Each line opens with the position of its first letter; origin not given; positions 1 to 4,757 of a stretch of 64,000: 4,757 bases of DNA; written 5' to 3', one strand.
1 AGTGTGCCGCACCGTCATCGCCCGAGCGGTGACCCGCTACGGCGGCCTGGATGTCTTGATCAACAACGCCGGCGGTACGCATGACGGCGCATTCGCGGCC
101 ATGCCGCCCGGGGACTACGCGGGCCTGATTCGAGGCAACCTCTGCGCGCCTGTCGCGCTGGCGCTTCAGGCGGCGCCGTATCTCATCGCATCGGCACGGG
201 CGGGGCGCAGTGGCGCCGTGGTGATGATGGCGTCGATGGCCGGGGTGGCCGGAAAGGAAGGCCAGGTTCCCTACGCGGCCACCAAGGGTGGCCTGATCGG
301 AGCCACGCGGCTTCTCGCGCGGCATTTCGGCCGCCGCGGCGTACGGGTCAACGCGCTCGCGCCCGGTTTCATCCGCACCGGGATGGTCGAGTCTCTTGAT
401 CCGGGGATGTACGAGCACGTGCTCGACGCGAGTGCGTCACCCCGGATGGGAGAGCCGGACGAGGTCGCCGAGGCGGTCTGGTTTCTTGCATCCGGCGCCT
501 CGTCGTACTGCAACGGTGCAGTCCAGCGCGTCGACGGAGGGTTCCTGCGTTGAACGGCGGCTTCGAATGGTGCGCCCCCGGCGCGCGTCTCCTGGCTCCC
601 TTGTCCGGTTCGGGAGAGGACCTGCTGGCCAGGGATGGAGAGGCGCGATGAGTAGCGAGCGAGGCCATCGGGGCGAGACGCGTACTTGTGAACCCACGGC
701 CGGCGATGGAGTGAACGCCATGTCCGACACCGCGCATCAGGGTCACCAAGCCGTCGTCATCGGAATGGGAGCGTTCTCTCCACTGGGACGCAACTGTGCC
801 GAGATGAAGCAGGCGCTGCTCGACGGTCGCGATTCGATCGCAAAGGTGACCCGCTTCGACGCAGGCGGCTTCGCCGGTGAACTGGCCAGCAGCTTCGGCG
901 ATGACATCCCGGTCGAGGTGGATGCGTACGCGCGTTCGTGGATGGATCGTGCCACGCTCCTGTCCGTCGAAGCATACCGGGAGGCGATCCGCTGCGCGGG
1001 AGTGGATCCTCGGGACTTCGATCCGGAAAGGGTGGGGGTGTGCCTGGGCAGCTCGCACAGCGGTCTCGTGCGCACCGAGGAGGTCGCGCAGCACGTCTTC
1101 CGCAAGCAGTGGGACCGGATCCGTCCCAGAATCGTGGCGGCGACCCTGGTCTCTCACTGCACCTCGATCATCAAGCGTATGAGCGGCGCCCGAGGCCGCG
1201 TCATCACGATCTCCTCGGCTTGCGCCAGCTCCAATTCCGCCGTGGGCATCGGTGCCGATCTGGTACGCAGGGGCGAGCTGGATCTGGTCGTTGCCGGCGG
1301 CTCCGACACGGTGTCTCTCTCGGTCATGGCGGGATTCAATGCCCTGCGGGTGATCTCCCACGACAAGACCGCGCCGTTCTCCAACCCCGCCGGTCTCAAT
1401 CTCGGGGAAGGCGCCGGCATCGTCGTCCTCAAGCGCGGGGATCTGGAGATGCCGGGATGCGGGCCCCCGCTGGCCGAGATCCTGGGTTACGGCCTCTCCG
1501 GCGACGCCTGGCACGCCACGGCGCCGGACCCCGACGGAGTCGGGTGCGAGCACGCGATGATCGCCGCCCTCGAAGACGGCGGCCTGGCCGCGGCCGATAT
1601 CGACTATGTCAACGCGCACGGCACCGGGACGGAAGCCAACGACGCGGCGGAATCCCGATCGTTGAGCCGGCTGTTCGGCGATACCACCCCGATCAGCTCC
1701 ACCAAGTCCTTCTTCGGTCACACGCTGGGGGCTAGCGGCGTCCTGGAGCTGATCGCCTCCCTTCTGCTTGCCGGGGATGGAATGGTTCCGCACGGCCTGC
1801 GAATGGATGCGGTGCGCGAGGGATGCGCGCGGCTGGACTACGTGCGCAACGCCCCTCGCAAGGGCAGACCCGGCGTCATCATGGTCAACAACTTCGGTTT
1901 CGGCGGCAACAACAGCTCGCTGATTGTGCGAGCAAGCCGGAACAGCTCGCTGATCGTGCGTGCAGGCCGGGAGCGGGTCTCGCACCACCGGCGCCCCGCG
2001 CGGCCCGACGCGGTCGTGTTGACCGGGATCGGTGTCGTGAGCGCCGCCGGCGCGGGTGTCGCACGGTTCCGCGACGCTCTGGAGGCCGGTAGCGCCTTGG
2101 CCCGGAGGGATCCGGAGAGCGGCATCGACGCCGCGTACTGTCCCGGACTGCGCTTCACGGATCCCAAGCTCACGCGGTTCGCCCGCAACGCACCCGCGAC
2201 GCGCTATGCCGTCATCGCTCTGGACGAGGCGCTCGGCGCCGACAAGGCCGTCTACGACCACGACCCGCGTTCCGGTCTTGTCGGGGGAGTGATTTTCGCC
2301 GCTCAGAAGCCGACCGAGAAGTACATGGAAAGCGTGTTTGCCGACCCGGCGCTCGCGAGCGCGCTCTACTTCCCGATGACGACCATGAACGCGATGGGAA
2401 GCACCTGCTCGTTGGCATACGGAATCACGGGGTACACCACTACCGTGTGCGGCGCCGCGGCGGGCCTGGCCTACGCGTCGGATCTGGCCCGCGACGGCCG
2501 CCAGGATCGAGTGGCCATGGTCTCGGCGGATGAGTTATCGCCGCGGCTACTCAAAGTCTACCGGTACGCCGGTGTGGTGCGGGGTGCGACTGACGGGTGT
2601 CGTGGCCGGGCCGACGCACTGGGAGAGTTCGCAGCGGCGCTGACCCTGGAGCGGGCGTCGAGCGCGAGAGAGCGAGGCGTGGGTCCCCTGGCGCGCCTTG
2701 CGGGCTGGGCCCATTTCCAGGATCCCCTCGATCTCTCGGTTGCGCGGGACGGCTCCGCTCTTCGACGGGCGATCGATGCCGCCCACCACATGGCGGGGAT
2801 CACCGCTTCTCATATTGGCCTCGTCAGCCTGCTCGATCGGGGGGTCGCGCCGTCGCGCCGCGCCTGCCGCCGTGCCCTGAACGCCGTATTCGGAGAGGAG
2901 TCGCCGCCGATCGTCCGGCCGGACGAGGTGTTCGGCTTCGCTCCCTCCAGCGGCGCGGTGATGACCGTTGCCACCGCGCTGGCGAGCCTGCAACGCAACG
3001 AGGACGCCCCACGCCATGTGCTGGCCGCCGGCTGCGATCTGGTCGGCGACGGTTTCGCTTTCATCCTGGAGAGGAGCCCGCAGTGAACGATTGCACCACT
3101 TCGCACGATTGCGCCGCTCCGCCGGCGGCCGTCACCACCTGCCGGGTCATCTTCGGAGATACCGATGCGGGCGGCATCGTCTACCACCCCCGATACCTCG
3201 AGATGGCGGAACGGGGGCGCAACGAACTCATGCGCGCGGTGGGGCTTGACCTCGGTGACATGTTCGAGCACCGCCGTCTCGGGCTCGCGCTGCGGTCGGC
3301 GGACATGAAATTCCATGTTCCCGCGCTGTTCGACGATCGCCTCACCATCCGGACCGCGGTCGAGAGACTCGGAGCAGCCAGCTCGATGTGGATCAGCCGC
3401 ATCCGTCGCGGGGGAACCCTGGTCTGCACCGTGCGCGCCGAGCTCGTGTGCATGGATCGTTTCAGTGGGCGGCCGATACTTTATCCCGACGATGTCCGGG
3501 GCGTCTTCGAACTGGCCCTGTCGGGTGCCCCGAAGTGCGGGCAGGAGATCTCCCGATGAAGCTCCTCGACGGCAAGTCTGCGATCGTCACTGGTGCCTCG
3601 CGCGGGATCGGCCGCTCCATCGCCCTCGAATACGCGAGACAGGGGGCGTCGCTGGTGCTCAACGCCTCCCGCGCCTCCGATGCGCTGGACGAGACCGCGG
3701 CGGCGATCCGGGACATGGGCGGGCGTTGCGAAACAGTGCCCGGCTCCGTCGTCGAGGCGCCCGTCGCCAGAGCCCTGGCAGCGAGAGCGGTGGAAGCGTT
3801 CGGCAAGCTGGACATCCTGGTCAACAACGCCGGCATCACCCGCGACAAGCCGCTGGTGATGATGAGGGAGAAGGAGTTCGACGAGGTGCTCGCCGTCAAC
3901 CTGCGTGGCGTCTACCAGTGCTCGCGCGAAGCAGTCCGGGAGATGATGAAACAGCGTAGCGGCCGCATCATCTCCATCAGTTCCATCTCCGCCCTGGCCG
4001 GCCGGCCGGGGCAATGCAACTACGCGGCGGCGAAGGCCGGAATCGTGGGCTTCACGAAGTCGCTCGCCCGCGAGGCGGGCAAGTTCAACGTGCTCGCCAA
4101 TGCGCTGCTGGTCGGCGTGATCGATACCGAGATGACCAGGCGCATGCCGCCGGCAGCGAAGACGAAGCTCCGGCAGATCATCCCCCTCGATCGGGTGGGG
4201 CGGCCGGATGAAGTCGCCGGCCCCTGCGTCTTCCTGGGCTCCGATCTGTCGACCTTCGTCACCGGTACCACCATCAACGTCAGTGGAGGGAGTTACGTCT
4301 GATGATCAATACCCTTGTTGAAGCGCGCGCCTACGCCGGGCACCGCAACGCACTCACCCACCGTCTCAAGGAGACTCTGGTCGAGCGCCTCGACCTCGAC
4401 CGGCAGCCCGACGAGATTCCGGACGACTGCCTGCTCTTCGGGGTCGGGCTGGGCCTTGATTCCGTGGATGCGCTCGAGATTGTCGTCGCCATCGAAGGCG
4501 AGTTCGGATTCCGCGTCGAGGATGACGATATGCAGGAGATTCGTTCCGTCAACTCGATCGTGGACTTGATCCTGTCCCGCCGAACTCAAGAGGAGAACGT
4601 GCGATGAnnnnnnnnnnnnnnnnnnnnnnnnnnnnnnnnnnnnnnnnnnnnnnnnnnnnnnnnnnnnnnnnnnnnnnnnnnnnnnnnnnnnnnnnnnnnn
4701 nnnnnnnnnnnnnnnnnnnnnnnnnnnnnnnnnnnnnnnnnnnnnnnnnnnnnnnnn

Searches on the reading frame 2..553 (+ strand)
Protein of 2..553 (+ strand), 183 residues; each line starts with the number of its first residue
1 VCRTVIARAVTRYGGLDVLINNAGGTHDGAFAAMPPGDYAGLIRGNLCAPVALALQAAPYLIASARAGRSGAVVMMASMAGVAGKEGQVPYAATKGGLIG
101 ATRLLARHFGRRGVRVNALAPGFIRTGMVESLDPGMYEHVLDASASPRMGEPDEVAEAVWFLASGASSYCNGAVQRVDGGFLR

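Call 5: search_protein_families(library=pfam, proteins=[window:2-553:+], max_evalue=0.01)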
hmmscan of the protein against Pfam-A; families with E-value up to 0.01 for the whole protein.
window:2-553:+ (183 aa): 3 families
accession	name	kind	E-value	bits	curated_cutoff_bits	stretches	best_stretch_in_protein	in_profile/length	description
PF13561.12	adh_short_C2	-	4.2e-40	138.2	27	1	2-181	58-235/236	Enoyl-(Acyl carrier protein) reductase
PF00106.31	adh_short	-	6.8e-30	104.4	26.6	1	2-133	64-191/195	short chain dehydrogenase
PF08659.16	KR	-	0.0032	17.8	22.6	1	58-96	116-154/180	KR domain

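Call 7: search_protein_families(library=ncbifam, proteins=[window:2-553:+], max_evalue=0.001)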
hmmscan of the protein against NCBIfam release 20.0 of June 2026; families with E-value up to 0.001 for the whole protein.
window:2-553:+ (183 aa): 207 families (the best 25 are shown)
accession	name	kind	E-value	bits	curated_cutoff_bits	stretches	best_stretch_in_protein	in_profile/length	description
TIGR01830.1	3oxo_ACP_reduc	equivalog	6.6e-45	153.7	297.75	1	2-181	63-238/239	3-oxoacyl-[acyl-carrier-protein] reductase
NF004198.0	PRK05653.1-3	equivalog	1.7e-41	142.3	296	1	4-181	73-246/248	3-oxoacyl-ACP reductase FabG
NF009466.0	PRK12826.1-2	subfamily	1.9e-40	138.9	222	1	2-180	68-243/248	3-oxoacyl-ACP reductase FabG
NF005559.1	PRK07231.1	subfamily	2.3e-38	132.1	215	1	3-182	68-248/249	glucose 1-dehydrogenase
NF004197.0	PRK05653.1-1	equivalog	5.2e-38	131.1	332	1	2-181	71-246/249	3-oxoacyl-ACP reductase FabG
NF009464.0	PRK12824.1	subfamily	3.5e-37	128.4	269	1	2-181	67-242/245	3-oxoacyl-ACP reductase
NF004200.0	PRK05653.1-5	equivalog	8.3e-37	127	273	1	2-181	67-241/242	3-oxoacyl-ACP reductase FabG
NF052558.1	MBtsdlDhBudC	equivalog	1.1e-36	126.7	270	1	2-181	65-241/250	meso-2,3-butanediol dehydrogenase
NF005067.0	PRK06484.1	equivalog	1.4e-36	126.2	713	1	5-181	73-251/524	short chain dehydrogenase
NF006110.0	PRK08261.1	equivalog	2.3e-36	125.7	410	1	5-179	278-448/454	3-oxoacyl-ACP reductase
NF004778.0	PRK06124.1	equivalog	5.6e-36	124.2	303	1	4-182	77-253/256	SDR family oxidoreductase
NF004199.0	PRK05653.1-4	equivalog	6.1e-36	124.2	301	1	7-182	75-246/247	3-oxoacyl-ACP reductase FabG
TIGR01829.1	AcAcCoA_reduct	subfamily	2.7e-35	122.2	302.1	1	2-180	65-239/242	acetoacetyl-CoA reductase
NF053542.1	FlxB_rubin_SDR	equivalog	7.9e-35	120.7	340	1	16-180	81-238/239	flexirubin biosynthesis SDR family reductase FlxB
NF004791.0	PRK06138.1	equivalog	1.3e-34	119.6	312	1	2-181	68-249/252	SDR family oxidoreductase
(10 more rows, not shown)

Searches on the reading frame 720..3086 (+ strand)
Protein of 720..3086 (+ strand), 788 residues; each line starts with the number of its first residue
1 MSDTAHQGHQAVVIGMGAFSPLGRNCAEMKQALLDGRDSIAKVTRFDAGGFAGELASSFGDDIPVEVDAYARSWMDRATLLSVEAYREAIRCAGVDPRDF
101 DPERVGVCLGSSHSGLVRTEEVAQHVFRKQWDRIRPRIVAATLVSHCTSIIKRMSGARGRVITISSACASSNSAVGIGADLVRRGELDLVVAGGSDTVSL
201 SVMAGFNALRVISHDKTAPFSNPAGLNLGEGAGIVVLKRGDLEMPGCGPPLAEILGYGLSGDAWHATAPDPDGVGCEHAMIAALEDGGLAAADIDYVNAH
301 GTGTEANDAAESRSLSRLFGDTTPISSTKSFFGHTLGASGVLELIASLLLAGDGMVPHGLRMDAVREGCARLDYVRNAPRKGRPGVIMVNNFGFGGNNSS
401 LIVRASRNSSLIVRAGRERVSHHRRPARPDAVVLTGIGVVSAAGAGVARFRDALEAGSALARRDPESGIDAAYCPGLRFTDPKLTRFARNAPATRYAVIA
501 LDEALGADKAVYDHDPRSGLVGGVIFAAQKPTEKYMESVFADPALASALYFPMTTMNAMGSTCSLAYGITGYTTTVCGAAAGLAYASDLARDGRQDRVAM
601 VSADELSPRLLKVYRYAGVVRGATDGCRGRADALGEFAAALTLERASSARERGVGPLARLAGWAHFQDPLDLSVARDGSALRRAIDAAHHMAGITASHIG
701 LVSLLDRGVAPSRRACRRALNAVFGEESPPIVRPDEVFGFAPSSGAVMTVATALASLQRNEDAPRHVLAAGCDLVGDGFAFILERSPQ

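Call 5: search_protein_families(library=pfam, proteins=[window:720-3086:+], max_evalue=0.01)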
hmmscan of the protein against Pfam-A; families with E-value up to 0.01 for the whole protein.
window:720-3086:+ (788 aa): 4 families
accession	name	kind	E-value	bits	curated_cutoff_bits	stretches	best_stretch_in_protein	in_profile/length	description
PF00109.32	ketoacyl-synt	-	6.8e-36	124.6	20.8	1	12-240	5-249/252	Beta-ketoacyl synthase, N-terminal domain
PF02801.28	Ketoacyl-synt_C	-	2.3e-34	118.4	20.8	1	251-360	1-116/119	Beta-ketoacyl synthase, C-terminal domain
PF00108.29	Thiolase_N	-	0.00015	21.7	26.4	1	161-203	78-120/260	Thiolase, N-terminal domain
PF08545.16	ACP_syn_III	-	0.0099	16.2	24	0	577-608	8-39/80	3-Oxoacyl-[acyl-carrier-protein (ACP)] synthase III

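Call 7: search_protein_families(library=ncbifam, proteins=[window:720-3086:+], max_evalue=0.001)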
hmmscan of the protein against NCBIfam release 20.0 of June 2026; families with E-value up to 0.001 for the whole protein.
window:720-3086:+ (788 aa): 25 families
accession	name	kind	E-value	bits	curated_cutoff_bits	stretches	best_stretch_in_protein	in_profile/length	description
TIGR03150.1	fabF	equivalog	1.2e-99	333.8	493.75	2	10-404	2-407/407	beta-ketoacyl-ACP synthase II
NF005589.0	PRK07314.1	subfamily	6.7e-97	324.8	387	2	10-405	5-411/413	beta-ketoacyl-ACP synthase II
NF006618.0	PRK09185.1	subfamily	2.3e-88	296.9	407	1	13-404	7-391/394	beta-ketoacyl-ACP synthase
NF004970.0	PRK06333.1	subfamily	1.9e-78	264.2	525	1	10-404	5-420/424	beta-ketoacyl-ACP synthase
NF006587.0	PRK09116.1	equivalog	3e-75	253.5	470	2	10-404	3-405/408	beta-ketoacyl-ACP synthase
NF006434.0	PRK08722.1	equivalog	1.9e-65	221.4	759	1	10-404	5-412/414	beta-ketoacyl-ACP synthase II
NF006274.0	PRK08439.1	equivalog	4e-65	220.2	621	1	11-404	4-404/406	beta-ketoacyl-ACP synthase II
NF058662.1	cispenta_AmcF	equivalog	2e-62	211.3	325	2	11-403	2-367/369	cispentacin biosynthesis acyltransferase subunit AmcF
NF005935.0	PRK07967.1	equivalog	3e-59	200.9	630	1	10-405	3-403/406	beta-ketoacyl-ACP synthase I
NF005076.0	PRK06501.1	equivalog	1.7e-58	198.5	629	1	8-405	9-422/425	beta-ketoacyl-ACP synthase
NF005490.0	PRK07103.1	equivalog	2.5e-57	194.8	445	2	9-405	4-412/414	polyketide beta-ketoacyl:acyl carrier protein synthase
NF004618.0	PRK05952.1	equivalog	5.7e-55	186.8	455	1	11-404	4-381/384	beta-ketoacyl-ACP synthase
NF005916.1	PRK07910.1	equivalog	1.8e-50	172.1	560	2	10-402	13-414/418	KasA/KasB family beta-ketoacyl-ACP synthase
NF045894.1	PKS_plus_SDR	equivalog_domain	3.7e-28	97.7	1740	1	75-408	87-429/1515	type I polyketide synthase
NF040607.1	mycolic_Pks13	equivalog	4.8e-25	87.2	2100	1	75-414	185-534/1680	polyketide synthase Pks13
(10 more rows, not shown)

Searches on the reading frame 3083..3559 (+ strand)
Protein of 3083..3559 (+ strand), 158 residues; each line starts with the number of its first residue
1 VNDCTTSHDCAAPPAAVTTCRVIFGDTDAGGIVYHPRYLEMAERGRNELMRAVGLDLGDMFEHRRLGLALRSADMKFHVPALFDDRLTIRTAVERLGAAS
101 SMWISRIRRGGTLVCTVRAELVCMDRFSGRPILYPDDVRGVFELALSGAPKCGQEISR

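Call 5: search_protein_families(library=pfam, proteins=[window:3083-3559:+], max_evalue=0.01)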
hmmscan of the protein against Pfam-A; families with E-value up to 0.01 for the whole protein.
window:3083-3559:+ (158 aa): 2 families
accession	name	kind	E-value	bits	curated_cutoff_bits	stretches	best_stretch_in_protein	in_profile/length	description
PF13279.12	4HBT_2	-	2.2e-16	60.8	25.5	1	24-139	3-119/122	Thioesterase-like superfamily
PF03061.28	4HBT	-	9.7e-10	39.1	20.6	1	30-115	1-78/79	Thioesterase superfamily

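Call 7: search_protein_families(library=ncbifam, proteins=[window:3083-3559:+], max_evalue=0.001)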
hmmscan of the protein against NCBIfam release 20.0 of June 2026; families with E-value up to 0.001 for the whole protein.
window:3083-3559:+ (158 aa): 4 families
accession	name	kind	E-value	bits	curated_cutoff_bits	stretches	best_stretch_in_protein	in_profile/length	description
TIGR02799.1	thio_ybgC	equivalog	3.2e-29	101.8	141.35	1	19-139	4-124/126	tol-pal system-associated acyl-CoA thioesterase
TIGR00051.1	TIGR00051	subfamily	3.1e-20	72.7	68.7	1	20-132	2-114/117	YbgC/FadM family acyl-CoA thioesterase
NF008065.0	PRK10800.1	equivalog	4e-18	65.8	185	1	20-138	10-128/134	tol-pal system-associated acyl-CoA thioesterase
NF047424.1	MenI_Staph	exception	1.1e-07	31.8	225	1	17-132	5-120/148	1,4-dihydroxy-2-naphthoyl-CoA hydrolase MenI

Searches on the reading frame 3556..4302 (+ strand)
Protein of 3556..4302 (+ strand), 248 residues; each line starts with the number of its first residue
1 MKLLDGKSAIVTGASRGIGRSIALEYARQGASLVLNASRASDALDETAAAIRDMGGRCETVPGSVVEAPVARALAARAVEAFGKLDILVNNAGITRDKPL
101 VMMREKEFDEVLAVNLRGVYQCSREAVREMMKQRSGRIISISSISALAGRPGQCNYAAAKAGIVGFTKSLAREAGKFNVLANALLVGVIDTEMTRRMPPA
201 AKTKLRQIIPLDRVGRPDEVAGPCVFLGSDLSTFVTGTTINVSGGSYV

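Call 5: search_protein_families(library=pfam, proteins=[window:3556-4302:+], max_evalue=0.01)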
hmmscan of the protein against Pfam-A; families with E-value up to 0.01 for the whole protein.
window:3556-4302:+ (248 aa): 3 families
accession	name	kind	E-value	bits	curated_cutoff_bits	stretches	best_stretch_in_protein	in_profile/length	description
PF13561.12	adh_short_C2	-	5.1e-57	193.6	27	1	13-245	1-234/236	Enoyl-(Acyl carrier protein) reductase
PF00106.31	adh_short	-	4.5e-54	183.3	26.6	1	7-197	1-190/195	short chain dehydrogenase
PF08659.16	KR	-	2.4e-18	67.1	22.6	1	10-172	4-165/180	KR domain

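Call 7: search_protein_families(library=ncbifam, proteins=[window:3556-4302:+], max_evalue=0.001)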
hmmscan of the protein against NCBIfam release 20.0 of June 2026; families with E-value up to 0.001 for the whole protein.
window:3556-4302:+ (248 aa): 232 families (the best 25 are shown)
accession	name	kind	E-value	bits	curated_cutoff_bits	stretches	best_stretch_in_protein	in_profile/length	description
TIGR01830.1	3oxo_ACP_reduc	equivalog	6.5e-82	274.8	297.75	1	9-245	1-237/239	3-oxoacyl-[acyl-carrier-protein] reductase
NF004198.0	PRK05653.1-3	equivalog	7.4e-80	268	296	1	1-248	2-248/248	3-oxoacyl-ACP reductase FabG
NF004197.0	PRK05653.1-1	equivalog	2.5e-77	259.9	332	1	2-247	3-247/249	3-oxoacyl-ACP reductase FabG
NF005559.1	PRK07231.1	subfamily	4.7e-66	222.8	215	1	4-247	2-248/249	glucose 1-dehydrogenase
NF009466.0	PRK12826.1-2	subfamily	1.2e-65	221.5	222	1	7-247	4-245/248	3-oxoacyl-ACP reductase FabG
NF005681.0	PRK07478.1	subfamily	1.1e-62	211.7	267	1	1-246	1-249/254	SDR family oxidoreductase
NF053542.1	FlxB_rubin_SDR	equivalog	1.4e-62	211.6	340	1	7-245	1-238/239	flexirubin biosynthesis SDR family reductase FlxB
TIGR01829.1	AcAcCoA_reduct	subfamily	1.4e-62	211.5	302.1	1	8-247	2-241/242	acetoacetyl-CoA reductase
NF009464.0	PRK12824.1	subfamily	1.5e-61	208.2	269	1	7-247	3-243/245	3-oxoacyl-ACP reductase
NF053807.1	RhamDHLra1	equivalog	2e-61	207.9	400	1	3-248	1-249/252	L-rhamnose 1-dehydrogenase Lra1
NF004200.0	PRK05653.1-5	equivalog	3.7e-61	206.8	273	1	7-245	3-240/242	3-oxoacyl-ACP reductase FabG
NF004199.0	PRK05653.1-4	equivalog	4.2e-61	206.6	301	1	4-247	3-246/247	3-oxoacyl-ACP reductase FabG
NF004818.0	PRK06172.1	equivalog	5.3e-61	206.1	336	1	2-246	3-250/253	SDR family oxidoreductase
NF009546.0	PRK12935.1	equivalog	3e-60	203.9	418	1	1-248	1-247/247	acetoacetyl-CoA reductase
NF006110.0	PRK08261.1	equivalog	2.7e-58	198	410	1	4-247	212-451/454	3-oxoacyl-ACP reductase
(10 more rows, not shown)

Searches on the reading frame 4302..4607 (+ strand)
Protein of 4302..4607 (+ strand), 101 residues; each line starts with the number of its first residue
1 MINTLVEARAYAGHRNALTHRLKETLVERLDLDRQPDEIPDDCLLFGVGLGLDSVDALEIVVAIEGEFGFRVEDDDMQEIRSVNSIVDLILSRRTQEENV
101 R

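Call 5: search_protein_families(library=pfam, proteins=[window:4302-4607:+], max_evalue=0.01)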
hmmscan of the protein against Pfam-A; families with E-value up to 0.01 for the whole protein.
window:4302-4607:+ (101 aa): 2 families
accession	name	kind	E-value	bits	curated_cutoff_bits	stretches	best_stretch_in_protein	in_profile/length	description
PF00550.31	PP-binding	-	2.5e-10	40.9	20.8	1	21-90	2-67/67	Phosphopantetheine attachment site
PF14573.12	PP-binding_2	-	0.0027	18.3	32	1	53-99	47-93/96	Acyl-carrier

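Call 7: search_protein_families(library=ncbifam, proteins=[window:4302-4607:+], max_evalue=0.001)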
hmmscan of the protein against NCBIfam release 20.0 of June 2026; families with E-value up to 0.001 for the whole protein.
window:4302-4607:+ (101 aa): 14 families
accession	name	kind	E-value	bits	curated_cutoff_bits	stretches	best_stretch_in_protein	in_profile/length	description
NF006617.0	PRK09184.1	subfamily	4.8e-15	55.4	70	1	12-94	8-94/96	phosphopantetheine-binding protein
NF002148.0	PRK00982.1-2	subfamily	3.2e-12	46.1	71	1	16-93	3-77/79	acyl carrier protein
TIGR00517.1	acyl_carrier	equivalog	1.1e-11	44.4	70.45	1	19-93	5-76/77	acyl carrier protein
NF002149.0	PRK00982.1-3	equivalog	4.6e-10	39.3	106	1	18-92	4-75/78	acyl carrier protein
NF002150.0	PRK00982.1-4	subfamily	1.1e-09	38.4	66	1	19-93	7-78/80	acyl carrier protein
NF002151.0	PRK00982.1-5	equivalog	1.3e-09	38.1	92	1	19-90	5-73/78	acyl carrier protein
NF003757.0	PRK05350.1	equivalog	1.8e-09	37.6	65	1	15-91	4-77/83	acyl carrier protein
NF058660.1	cispen_ACP_AmcB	equivalog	2.6e-07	30.7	80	1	20-93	4-78/80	cispentacin biosynthesis acyl carrier protein AmcB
NF002147.0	PRK00982.1-1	equivalog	6.4e-07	29.1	84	1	50-92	37-79/83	acyl carrier protein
NF009104.0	PRK12449.1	equivalog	2e-06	27.6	70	1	50-94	35-79/80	acyl carrier protein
NF040636.1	AcpM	exception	2.6e-05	24.1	146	1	49-91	34-76/93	meromycolate extension acyl carrier protein AcpM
NF052616.1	ACP_for_OlsHI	equivalog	0.00011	22.5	130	1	21-93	7-80/83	ornithine lipid biosynthesis acyl carrier protein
NF005480.0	PRK07081.1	equivalog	0.00029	20.7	72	1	21-91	4-74/83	acyl carrier protein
NF006031.0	PRK08172.1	equivalog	0.00092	19.8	76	0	52-89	36-73/82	acyl carrier protein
